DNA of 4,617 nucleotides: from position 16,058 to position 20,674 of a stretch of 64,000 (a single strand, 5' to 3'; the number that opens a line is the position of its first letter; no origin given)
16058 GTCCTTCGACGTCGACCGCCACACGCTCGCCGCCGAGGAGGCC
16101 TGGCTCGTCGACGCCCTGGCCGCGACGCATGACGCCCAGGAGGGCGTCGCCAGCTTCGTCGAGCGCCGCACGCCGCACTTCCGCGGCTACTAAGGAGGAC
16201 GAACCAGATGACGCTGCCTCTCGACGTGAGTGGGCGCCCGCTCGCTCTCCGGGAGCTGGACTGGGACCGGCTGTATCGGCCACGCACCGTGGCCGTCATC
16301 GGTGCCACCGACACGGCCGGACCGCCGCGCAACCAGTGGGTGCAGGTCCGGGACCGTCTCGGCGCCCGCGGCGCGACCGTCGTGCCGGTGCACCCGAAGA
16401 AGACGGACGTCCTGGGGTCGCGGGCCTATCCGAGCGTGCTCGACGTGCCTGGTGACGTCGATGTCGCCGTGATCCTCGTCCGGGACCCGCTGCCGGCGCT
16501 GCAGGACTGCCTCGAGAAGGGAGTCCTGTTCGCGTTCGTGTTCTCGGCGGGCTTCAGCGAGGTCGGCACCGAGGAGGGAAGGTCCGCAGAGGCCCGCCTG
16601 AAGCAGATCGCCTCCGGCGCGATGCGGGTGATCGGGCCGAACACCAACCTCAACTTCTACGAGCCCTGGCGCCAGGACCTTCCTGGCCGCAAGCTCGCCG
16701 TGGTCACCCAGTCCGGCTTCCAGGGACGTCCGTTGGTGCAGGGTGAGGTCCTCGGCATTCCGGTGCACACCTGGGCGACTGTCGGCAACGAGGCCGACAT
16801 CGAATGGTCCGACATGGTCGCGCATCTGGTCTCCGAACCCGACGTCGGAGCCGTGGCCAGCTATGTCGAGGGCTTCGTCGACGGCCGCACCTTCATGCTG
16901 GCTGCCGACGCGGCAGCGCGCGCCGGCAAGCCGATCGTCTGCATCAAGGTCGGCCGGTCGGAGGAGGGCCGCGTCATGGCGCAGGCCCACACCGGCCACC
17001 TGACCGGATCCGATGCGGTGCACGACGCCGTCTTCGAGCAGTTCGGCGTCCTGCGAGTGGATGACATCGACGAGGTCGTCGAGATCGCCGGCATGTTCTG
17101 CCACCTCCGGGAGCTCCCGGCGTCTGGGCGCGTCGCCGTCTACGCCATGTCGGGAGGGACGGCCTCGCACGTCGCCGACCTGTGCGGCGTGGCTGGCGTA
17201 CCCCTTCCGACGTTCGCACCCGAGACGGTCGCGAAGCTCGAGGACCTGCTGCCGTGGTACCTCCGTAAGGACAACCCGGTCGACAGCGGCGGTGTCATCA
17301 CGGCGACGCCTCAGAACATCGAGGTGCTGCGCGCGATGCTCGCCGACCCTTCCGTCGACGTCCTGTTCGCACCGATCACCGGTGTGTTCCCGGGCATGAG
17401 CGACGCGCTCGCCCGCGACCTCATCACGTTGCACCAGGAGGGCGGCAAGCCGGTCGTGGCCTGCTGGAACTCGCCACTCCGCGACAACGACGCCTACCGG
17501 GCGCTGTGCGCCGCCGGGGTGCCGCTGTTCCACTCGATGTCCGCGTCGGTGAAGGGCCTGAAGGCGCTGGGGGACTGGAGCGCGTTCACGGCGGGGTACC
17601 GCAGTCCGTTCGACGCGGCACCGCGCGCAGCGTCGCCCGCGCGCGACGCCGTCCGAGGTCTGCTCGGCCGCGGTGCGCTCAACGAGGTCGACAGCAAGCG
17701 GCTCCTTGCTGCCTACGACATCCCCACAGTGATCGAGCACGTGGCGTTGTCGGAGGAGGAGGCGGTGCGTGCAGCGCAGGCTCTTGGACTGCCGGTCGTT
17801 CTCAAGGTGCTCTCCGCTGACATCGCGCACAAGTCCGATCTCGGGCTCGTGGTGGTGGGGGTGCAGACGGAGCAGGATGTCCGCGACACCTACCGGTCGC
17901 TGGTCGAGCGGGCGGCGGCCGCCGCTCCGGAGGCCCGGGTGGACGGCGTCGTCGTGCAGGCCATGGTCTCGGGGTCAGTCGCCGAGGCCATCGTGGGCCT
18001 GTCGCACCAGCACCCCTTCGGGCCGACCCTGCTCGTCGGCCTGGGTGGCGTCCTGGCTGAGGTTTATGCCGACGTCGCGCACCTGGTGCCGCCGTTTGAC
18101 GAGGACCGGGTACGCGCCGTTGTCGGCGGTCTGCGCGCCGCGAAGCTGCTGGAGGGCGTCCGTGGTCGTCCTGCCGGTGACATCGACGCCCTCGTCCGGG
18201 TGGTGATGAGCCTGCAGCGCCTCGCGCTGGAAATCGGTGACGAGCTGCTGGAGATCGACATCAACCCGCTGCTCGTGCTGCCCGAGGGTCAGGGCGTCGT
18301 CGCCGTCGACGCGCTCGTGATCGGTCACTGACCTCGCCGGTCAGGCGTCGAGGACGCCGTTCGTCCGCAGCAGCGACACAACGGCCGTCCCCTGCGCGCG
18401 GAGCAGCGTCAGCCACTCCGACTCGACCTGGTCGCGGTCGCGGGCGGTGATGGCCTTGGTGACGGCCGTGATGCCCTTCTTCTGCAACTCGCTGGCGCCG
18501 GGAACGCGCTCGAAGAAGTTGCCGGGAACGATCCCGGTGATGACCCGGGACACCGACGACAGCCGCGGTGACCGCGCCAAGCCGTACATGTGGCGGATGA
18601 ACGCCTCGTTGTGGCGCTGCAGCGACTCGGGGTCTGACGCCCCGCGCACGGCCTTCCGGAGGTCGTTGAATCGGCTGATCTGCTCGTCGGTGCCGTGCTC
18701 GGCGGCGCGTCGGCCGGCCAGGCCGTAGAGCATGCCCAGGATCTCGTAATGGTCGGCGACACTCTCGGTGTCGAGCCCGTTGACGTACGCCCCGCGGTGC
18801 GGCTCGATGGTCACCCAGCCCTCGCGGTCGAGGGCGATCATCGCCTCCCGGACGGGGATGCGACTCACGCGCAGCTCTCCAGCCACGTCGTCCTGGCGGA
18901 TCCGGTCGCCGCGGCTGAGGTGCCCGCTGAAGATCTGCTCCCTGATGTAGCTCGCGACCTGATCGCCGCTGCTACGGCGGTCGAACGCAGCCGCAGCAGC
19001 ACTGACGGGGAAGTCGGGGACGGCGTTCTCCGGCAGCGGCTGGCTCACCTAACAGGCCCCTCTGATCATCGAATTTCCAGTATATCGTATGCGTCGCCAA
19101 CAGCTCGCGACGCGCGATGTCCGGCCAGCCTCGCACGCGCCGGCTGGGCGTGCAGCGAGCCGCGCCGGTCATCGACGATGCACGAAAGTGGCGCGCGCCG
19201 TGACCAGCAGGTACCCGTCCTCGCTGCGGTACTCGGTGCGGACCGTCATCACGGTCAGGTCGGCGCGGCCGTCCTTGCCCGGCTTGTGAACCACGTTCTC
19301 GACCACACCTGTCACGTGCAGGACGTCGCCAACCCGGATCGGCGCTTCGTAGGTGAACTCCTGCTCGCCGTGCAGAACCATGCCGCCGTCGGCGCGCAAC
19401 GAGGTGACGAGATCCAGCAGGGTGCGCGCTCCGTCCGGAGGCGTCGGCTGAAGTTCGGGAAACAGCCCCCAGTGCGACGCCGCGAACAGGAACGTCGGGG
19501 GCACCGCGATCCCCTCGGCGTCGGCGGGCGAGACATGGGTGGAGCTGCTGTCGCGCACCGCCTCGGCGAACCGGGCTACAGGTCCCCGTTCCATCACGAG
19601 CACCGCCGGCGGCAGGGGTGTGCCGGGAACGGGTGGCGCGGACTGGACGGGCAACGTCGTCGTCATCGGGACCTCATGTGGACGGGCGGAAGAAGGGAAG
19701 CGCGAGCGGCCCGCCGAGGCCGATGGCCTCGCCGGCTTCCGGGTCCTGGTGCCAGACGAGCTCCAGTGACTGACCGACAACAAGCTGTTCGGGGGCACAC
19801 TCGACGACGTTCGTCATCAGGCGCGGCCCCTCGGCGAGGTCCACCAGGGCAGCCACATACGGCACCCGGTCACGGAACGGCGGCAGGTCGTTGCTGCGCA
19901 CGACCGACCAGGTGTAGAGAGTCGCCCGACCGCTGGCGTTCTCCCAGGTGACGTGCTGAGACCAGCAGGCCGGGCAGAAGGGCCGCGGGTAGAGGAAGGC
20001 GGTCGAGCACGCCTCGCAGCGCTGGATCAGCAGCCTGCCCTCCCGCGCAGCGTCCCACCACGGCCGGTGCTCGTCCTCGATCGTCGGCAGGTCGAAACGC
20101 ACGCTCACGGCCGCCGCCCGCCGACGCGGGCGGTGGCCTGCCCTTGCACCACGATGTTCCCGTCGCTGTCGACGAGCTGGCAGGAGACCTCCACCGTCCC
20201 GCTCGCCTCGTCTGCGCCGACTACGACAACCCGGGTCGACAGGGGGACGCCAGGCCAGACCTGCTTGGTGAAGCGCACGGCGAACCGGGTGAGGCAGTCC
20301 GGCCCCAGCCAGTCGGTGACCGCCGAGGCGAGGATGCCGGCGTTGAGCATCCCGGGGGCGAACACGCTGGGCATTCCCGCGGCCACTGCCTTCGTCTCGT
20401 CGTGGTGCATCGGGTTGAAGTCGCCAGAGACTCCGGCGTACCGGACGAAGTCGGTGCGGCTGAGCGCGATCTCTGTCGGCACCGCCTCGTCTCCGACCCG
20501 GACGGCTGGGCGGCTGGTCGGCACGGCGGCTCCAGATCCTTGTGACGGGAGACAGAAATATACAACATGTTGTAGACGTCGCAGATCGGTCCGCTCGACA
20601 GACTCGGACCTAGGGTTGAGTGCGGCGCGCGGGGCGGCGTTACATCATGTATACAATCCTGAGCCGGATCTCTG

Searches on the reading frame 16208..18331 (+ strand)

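Call 49: search_protein_families(library=pfam, proteins=[window:16208-18331:+], max_evalue=0.00001)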
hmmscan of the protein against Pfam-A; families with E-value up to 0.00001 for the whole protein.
window:16208-18331:+ (707 aa): 3 families
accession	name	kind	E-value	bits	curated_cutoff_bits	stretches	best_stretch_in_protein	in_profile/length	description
PF13549.11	ATP-grasp_5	-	3.7e-63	213.3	27.6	1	487-704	6-219/221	ATP-grasp domain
PF13607.11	Succ_CoA_lig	-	7.3e-38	129.9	27.4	1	162-296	3-137/138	Succinyl-CoA ligase like flavodoxin domain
PF13380.12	CoA_binding_2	-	3.3e-12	47.3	22.8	1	26-146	1-110/116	CoA binding domain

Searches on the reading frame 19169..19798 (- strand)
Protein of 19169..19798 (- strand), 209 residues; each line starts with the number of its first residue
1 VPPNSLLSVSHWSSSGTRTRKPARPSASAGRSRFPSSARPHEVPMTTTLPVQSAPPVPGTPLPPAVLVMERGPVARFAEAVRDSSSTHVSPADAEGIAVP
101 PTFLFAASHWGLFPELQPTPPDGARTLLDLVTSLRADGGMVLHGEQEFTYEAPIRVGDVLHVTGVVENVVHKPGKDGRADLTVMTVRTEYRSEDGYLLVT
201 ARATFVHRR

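Call 49: search_protein_families(library=pfam, proteins=[window:19169-19798:-], max_evalue=0.00001)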
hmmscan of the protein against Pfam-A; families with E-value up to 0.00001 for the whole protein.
window:19169-19798:- (209 aa): 1 family
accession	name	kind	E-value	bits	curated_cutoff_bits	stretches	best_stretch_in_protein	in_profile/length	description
PF13452.11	FAS1_DH_region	-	2.2e-17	63.9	22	1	64-200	9-131/132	FAS1-like, dehydratase domain region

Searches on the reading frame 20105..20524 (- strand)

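Call 49: search_protein_families(library=pfam, proteins=[window:20105-20524:-], max_evalue=0.00001)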
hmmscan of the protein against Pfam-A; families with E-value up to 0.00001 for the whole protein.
window:20105-20524:- (139 aa): 1 family
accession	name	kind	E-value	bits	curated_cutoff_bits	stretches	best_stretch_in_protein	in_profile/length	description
PF01575.25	MaoC_dehydratas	-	1.2e-19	70.6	27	1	17-113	14-113/123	MaoC like domain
